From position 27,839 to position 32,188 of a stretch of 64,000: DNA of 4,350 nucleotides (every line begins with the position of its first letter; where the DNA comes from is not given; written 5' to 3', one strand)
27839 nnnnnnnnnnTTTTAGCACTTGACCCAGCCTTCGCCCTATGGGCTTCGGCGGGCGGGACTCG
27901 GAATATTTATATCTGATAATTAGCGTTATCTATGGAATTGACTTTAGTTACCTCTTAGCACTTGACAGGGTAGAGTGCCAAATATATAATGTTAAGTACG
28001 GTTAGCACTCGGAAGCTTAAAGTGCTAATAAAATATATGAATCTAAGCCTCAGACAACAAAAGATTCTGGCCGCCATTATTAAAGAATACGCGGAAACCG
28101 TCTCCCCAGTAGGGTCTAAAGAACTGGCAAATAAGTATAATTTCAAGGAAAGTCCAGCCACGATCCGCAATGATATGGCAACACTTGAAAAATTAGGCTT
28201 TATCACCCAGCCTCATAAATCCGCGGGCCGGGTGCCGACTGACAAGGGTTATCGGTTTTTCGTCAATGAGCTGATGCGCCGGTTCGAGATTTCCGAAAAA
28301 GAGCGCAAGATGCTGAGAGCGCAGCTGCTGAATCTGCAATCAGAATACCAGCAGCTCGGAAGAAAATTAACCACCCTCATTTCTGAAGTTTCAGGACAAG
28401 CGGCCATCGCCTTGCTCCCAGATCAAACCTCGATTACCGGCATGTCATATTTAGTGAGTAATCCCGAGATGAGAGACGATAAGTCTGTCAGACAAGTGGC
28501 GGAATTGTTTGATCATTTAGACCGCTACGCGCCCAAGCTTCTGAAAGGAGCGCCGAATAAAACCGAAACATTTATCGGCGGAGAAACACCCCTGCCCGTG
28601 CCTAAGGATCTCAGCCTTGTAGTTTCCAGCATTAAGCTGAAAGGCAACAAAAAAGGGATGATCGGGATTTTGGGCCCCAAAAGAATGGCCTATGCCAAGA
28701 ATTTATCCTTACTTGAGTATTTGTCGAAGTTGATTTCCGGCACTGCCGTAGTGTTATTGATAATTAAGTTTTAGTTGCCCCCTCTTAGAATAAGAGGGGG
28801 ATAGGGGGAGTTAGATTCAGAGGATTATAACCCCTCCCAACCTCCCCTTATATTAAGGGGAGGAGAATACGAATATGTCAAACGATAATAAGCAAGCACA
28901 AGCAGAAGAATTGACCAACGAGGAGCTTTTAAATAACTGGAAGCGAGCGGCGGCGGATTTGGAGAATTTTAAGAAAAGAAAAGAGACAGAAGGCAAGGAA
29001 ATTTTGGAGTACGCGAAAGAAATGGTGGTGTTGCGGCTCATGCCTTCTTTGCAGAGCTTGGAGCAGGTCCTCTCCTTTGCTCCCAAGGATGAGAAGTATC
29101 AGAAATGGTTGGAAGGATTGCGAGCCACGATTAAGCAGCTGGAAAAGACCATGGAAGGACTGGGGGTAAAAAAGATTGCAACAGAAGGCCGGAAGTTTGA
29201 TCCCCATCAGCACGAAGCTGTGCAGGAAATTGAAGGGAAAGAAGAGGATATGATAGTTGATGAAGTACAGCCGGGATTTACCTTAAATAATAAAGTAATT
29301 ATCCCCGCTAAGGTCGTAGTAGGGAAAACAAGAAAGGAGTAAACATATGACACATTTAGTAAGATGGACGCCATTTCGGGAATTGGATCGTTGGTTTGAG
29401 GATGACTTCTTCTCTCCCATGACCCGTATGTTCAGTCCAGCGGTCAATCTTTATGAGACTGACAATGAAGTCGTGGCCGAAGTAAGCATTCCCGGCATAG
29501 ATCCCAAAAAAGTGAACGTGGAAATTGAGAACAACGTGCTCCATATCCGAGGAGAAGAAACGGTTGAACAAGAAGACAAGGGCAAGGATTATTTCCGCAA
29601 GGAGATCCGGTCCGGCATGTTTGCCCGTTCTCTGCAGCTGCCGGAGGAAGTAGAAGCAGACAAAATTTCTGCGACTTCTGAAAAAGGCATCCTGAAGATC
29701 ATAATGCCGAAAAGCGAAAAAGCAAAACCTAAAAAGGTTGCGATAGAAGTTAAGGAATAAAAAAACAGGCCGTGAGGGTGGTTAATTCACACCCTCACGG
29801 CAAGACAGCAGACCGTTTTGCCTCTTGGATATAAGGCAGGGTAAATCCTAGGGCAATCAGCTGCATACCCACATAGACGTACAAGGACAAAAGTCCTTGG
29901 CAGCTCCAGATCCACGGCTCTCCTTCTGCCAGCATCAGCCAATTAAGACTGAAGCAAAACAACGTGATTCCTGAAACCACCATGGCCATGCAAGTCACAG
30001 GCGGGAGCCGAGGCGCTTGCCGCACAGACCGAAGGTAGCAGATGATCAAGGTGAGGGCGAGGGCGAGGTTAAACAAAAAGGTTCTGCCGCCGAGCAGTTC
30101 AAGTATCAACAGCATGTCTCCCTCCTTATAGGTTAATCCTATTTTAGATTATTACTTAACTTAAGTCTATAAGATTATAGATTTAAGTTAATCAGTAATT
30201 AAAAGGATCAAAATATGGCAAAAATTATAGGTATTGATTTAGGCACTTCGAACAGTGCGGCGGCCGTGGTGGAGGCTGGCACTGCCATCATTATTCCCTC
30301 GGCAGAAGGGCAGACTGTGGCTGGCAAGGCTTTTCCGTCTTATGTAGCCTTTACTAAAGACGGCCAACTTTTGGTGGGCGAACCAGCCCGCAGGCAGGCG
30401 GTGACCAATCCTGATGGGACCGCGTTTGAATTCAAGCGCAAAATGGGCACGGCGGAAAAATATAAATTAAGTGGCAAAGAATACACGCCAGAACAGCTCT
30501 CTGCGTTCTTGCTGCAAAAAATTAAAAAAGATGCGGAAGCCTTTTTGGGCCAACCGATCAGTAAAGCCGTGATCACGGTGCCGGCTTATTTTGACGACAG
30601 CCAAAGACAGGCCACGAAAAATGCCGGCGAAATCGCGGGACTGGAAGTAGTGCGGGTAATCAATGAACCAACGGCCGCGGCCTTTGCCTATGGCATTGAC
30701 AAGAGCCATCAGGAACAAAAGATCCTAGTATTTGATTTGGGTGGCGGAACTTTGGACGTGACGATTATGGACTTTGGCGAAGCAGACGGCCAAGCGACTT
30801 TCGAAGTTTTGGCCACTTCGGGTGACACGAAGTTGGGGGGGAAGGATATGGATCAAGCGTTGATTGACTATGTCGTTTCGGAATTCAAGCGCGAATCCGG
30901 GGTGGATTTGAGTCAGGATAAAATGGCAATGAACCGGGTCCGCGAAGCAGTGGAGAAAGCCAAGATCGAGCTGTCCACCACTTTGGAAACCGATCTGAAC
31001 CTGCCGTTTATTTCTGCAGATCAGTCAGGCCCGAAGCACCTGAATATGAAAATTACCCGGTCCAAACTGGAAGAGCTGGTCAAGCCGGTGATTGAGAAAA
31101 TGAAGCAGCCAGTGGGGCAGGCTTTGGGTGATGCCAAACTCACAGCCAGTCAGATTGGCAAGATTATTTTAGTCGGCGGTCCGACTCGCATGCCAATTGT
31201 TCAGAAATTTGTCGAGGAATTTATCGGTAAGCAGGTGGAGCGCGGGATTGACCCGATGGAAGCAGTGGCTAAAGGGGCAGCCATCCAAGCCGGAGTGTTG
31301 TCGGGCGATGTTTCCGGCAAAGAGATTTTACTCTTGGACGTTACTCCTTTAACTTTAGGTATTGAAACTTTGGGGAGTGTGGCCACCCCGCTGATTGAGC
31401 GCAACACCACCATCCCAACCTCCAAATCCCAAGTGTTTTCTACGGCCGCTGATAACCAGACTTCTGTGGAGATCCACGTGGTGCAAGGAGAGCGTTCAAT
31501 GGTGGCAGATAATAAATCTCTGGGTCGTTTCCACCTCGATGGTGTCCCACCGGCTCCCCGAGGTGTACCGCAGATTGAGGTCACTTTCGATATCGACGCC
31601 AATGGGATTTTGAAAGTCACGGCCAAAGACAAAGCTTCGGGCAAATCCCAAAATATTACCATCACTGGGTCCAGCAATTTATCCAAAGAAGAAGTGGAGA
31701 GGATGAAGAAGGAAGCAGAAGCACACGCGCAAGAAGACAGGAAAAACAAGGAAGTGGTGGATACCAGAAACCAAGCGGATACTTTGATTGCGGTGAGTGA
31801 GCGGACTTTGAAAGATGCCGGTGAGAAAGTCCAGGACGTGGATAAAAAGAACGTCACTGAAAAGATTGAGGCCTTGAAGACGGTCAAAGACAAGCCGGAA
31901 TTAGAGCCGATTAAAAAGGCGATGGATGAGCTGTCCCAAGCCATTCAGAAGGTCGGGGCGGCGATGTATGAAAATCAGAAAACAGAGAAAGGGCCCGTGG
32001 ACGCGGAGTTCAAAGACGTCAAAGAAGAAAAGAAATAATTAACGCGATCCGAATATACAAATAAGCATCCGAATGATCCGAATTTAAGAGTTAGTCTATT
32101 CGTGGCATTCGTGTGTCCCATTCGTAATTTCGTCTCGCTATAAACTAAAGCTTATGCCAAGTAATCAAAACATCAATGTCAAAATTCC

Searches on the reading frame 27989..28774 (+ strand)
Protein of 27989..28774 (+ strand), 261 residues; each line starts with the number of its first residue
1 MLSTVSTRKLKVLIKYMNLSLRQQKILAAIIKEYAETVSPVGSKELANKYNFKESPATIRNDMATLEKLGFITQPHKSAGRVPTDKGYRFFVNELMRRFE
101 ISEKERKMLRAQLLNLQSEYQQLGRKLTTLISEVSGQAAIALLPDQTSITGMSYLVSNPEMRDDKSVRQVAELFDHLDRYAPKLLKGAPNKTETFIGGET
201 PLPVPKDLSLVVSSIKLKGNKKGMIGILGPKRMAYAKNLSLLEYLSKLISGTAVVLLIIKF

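Call 73: search_protein_families(library=pfam, max_evalue=1e-8, proteins=[window:27989-28774:+])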
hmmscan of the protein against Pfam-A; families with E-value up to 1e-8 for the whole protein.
window:27989-28774:+ (261 aa): 1 family
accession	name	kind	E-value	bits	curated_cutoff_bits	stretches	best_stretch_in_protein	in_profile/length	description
PF01628.27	HrcA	-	1.4e-21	77.9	22.2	1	91-237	77-213/215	HrcA protein C terminal domain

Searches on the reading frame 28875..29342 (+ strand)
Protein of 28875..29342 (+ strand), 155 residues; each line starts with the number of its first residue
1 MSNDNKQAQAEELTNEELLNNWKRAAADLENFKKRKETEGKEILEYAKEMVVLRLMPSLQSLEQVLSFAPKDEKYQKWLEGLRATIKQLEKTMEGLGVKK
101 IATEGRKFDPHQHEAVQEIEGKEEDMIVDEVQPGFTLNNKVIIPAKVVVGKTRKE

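Call 73: search_protein_families(library=pfam, max_evalue=1e-8, proteins=[window:28875-29342:+])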
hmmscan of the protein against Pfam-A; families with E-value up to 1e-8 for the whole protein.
window:28875-29342:+ (155 aa): 1 family
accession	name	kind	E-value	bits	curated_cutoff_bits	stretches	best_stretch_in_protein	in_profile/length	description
PF01025.24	GrpE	-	3.4e-36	124.8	25.8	1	5-151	15-165/165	GrpE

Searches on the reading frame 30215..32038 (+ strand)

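Call 73: search_protein_families(library=pfam, max_evalue=1e-8, proteins=[window:30215-32038:+])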
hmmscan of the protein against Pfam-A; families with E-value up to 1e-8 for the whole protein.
window:30215-32038:+ (607 aa): 2 families
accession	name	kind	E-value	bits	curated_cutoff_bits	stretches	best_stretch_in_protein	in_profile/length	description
PF00012.26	HSP70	-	4e-223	742.4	20.6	2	84-586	102-599/599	Hsp70 protein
PF06723.19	MreB_Mbl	-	1.2e-17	64.2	27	1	4-357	3-317/327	MreB/Mbl protein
